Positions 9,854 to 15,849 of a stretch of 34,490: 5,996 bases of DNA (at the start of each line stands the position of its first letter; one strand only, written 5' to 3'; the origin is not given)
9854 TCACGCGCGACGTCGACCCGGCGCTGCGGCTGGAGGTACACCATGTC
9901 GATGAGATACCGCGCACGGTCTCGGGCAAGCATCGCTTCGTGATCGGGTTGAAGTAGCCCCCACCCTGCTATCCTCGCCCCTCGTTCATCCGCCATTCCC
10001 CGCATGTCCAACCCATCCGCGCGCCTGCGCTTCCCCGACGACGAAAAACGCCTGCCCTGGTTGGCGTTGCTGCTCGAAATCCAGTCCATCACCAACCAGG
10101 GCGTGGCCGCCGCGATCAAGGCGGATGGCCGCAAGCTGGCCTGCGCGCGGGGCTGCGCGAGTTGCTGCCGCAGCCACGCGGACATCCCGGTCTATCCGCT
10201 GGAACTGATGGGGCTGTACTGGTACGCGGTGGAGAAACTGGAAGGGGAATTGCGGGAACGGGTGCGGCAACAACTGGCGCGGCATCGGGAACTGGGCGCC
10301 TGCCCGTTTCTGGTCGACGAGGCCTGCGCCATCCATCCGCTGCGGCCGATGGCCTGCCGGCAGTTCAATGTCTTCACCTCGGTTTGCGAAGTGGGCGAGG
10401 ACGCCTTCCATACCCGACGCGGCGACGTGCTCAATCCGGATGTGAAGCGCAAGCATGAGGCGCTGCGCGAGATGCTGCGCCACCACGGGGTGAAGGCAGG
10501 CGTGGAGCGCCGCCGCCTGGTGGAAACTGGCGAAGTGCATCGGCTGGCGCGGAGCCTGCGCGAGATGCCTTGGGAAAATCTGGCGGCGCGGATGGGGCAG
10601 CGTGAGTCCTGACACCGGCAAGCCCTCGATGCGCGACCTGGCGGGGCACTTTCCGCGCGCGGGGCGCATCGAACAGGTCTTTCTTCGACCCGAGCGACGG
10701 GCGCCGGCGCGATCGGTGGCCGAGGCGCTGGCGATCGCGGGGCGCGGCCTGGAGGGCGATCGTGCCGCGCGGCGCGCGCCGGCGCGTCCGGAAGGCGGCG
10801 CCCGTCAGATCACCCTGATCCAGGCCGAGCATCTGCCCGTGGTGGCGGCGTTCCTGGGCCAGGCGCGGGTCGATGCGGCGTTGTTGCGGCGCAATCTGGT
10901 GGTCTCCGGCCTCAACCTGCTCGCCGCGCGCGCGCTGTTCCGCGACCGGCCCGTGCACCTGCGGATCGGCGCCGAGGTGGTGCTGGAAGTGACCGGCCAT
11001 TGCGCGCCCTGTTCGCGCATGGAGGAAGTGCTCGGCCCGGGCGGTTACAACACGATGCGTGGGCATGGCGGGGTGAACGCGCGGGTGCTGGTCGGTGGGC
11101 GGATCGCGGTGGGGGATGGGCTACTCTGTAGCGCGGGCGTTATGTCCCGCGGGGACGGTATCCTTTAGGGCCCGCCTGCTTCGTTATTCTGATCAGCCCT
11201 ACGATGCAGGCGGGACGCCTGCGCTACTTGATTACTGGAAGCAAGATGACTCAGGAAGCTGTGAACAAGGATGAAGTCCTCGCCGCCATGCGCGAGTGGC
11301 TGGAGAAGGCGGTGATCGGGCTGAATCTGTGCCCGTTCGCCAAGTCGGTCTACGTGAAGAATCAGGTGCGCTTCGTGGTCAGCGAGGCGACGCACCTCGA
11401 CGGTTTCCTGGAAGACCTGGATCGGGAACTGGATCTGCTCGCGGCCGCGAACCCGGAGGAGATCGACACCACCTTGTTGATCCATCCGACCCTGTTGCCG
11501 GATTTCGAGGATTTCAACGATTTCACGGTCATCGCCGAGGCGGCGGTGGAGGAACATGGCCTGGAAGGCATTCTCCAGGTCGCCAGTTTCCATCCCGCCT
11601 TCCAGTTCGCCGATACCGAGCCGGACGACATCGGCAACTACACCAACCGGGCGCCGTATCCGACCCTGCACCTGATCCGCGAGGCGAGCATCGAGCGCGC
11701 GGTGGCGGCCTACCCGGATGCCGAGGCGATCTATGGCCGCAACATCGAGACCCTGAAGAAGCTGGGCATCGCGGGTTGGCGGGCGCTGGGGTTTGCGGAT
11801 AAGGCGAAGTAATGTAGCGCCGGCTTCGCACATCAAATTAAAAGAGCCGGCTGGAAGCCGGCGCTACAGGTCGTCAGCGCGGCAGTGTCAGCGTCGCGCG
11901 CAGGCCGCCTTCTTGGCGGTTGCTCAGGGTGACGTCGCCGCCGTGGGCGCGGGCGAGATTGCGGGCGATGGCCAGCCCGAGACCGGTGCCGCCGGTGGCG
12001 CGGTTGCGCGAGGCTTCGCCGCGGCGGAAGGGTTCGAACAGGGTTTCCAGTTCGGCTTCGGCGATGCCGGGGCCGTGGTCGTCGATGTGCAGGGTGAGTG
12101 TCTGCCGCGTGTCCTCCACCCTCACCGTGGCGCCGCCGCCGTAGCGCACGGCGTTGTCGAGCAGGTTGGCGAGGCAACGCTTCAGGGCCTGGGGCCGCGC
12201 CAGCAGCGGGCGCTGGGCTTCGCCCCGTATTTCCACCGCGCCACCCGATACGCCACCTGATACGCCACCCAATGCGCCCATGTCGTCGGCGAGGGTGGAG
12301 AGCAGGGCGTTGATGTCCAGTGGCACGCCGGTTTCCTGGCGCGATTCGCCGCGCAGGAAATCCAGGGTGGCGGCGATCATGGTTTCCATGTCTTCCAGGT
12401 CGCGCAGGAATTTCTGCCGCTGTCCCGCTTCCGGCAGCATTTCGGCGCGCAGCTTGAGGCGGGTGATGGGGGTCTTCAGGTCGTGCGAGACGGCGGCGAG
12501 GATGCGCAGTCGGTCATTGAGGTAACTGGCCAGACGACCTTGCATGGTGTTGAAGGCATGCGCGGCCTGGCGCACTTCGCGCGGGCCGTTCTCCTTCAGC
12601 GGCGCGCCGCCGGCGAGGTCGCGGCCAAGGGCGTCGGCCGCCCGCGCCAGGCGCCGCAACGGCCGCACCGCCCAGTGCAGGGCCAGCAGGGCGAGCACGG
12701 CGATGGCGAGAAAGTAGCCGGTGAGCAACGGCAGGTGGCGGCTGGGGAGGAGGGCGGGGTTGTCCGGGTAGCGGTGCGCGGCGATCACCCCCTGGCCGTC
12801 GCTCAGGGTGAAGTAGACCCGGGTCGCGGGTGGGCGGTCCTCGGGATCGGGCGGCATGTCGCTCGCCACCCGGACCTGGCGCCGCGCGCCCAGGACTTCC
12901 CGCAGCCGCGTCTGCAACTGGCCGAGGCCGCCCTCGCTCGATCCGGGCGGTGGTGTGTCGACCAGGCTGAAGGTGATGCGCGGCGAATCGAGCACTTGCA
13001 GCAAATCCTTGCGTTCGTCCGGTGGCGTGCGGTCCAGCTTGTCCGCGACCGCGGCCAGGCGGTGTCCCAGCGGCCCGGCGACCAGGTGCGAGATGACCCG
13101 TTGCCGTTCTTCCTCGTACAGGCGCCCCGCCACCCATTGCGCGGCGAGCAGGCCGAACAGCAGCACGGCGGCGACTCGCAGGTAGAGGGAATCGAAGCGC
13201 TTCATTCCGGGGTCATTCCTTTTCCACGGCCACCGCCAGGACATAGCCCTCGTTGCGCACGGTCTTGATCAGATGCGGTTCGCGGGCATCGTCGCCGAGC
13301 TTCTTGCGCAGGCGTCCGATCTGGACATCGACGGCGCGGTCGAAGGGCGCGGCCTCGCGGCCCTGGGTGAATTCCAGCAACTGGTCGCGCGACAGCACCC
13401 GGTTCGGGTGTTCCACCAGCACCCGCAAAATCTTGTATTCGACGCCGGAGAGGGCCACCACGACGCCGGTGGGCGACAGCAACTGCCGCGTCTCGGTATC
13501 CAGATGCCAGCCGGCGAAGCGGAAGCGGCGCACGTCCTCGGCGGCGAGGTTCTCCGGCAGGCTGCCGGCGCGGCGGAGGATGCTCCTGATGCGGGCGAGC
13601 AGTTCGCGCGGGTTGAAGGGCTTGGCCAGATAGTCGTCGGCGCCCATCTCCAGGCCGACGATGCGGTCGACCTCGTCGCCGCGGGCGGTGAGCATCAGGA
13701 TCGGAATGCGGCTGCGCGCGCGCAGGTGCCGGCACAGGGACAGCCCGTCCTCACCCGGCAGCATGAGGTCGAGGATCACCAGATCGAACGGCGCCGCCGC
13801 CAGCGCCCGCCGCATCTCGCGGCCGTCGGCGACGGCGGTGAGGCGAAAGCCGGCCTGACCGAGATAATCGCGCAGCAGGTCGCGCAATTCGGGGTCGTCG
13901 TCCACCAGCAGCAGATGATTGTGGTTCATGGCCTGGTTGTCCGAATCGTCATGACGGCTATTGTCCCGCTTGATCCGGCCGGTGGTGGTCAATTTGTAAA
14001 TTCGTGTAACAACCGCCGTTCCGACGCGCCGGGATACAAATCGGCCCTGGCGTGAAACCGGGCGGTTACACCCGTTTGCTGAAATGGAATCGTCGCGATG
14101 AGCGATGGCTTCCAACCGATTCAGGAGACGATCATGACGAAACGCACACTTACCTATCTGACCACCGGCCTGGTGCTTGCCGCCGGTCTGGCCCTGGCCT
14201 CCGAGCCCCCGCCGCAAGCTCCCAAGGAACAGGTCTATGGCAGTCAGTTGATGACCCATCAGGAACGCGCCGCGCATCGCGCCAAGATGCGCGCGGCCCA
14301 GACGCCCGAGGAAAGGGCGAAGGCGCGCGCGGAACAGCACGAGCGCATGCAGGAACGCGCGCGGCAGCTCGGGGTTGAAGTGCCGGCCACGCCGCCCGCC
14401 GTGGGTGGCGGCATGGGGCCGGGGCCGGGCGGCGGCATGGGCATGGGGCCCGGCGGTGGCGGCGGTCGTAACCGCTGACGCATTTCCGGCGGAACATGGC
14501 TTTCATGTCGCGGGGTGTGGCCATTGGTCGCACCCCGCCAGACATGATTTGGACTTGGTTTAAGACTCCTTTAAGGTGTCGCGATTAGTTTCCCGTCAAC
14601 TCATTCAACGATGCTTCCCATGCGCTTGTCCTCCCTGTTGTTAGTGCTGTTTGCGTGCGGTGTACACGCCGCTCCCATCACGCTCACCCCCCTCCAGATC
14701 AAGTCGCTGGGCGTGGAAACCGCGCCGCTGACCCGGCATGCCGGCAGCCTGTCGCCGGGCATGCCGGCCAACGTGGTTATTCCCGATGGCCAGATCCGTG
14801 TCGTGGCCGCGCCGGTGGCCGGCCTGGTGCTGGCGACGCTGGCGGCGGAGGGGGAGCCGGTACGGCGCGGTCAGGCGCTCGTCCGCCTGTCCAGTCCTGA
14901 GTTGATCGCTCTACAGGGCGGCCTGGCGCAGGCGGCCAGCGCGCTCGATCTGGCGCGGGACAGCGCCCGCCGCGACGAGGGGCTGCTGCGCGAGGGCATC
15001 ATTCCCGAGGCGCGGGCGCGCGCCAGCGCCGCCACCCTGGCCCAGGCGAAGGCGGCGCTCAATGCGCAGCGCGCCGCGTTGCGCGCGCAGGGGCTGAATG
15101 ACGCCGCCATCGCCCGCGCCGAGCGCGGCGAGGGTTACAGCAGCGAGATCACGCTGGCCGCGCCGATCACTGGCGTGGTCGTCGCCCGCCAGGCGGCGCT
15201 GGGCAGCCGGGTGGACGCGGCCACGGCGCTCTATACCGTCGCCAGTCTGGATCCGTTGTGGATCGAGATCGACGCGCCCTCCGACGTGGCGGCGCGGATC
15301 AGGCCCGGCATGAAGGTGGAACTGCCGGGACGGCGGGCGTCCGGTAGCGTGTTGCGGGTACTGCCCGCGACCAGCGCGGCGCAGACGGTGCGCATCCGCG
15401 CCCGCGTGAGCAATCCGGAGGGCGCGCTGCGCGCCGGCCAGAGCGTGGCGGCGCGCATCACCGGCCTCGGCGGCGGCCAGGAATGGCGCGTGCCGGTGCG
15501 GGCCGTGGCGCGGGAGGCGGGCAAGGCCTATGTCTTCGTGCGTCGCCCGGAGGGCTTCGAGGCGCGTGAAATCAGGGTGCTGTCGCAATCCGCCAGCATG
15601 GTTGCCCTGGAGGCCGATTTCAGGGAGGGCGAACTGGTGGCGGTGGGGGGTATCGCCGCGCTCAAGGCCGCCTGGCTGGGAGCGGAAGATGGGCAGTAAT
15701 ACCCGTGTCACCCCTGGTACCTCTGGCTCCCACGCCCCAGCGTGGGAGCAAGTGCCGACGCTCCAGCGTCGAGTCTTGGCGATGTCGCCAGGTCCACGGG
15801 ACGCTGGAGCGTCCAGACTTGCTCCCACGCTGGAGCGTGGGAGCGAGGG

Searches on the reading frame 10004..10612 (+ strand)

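Call 30: search_protein_families(library=pfam, proteins=[window:10004-10612:+], max_evalue=0.001)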
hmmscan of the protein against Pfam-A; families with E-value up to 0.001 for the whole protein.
window:10004-10612:+ (202 aa): 1 family
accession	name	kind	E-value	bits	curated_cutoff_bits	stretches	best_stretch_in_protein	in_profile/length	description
PF03692.20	CxxCxxCC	-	3.8e-07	31.1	23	1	47-123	2-71/85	Putative zinc- or iron-chelating domain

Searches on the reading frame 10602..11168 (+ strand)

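Call 30: search_protein_families(library=pfam, proteins=[window:10602-11168:+], max_evalue=0.001)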
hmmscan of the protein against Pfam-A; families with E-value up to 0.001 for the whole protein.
window:10602-11168:+ (188 aa): 1 family
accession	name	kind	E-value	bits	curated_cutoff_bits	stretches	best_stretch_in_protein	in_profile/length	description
PF03473.23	MOSC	-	2.9e-15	56.8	22.7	1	67-172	9-117/120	MOSC domain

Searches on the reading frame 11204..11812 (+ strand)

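Call 30: search_protein_families(library=pfam, proteins=[window:11204-11812:+], max_evalue=0.001)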
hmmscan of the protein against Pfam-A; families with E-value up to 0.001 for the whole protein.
window:11204-11812:+ (202 aa): 1 family
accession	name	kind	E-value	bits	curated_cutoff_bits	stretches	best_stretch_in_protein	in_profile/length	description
PF07209.17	DUF1415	-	8.6e-72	240.9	26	1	25-193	2-170/171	Protein of unknown function (DUF1415)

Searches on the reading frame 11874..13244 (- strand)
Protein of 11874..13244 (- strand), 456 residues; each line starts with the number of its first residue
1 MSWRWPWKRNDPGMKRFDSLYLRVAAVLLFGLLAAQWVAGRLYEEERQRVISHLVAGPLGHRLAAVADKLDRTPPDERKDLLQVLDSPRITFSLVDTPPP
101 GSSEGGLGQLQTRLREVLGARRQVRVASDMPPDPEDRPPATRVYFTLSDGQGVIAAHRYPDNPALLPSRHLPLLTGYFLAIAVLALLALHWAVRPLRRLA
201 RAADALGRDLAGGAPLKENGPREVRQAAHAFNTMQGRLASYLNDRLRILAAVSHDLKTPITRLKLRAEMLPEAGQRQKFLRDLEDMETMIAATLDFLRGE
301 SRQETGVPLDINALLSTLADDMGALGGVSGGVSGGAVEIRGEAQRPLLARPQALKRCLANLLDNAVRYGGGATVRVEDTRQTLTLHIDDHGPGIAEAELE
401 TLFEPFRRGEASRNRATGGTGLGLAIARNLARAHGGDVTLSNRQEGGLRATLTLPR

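Call 30: search_protein_families(library=pfam, proteins=[window:11874-13244:-], max_evalue=0.001)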
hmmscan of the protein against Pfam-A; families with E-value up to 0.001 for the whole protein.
window:11874-13244:- (456 aa): 4 families
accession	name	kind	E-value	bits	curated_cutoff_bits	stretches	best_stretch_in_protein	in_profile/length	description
PF02518.31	HATPase_c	-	2.4e-26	92.8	26.4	1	351-455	3-108/111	Histidine kinase-, DNA gyrase B-, and HSP90-like ATPase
PF00672.30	HAMP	-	5.2e-09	36.7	25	1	190-238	4-51/53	HAMP domain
PF00512.31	HisKA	-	1.5e-07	31.8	26.9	1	245-301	2-65/66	His Kinase A (phospho-acceptor) domain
PF13581.12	HATPase_c_2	-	0.00074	20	27.4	0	357-433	35-111/127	Histidine kinase-like ATPase domain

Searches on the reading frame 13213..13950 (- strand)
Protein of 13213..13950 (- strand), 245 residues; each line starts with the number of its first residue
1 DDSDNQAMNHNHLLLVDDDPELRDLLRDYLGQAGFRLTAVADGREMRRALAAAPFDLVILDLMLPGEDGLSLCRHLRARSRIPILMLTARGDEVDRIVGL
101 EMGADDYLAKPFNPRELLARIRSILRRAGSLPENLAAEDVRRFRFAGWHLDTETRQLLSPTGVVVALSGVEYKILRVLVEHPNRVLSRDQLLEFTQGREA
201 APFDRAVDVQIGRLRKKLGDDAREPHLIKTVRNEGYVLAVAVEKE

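Call 30: search_protein_families(library=pfam, proteins=[window:13213-13950:-], max_evalue=0.001)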
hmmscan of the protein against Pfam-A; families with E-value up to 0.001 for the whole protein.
window:13213-13950:- (245 aa): 2 families
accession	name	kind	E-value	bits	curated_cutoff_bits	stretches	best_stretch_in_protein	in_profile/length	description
PF00072.30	Response_reg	-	3.2e-30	105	30.2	1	14-122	2-111/111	Response regulator receiver domain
PF00486.34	Trans_reg_C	-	6.8e-24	84.2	26.2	1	165-238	4-77/77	Transcriptional regulatory protein, C terminal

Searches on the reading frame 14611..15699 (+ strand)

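Call 30: search_protein_families(library=pfam, proteins=[window:14611-15699:+], max_evalue=0.001)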
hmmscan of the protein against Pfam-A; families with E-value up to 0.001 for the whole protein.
window:14611-15699:+ (362 aa): 2 families
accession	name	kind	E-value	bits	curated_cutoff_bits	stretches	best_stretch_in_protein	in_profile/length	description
PF16576.10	HlyD_D23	-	1.7e-32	112.9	30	1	53-277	10-212/214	Barrel-sandwich domain of CusB or HlyD membrane-fusion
PF13437.12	HlyD_3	-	8.7e-15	55.8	22.2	1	181-276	1-106/106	HlyD family secretion protein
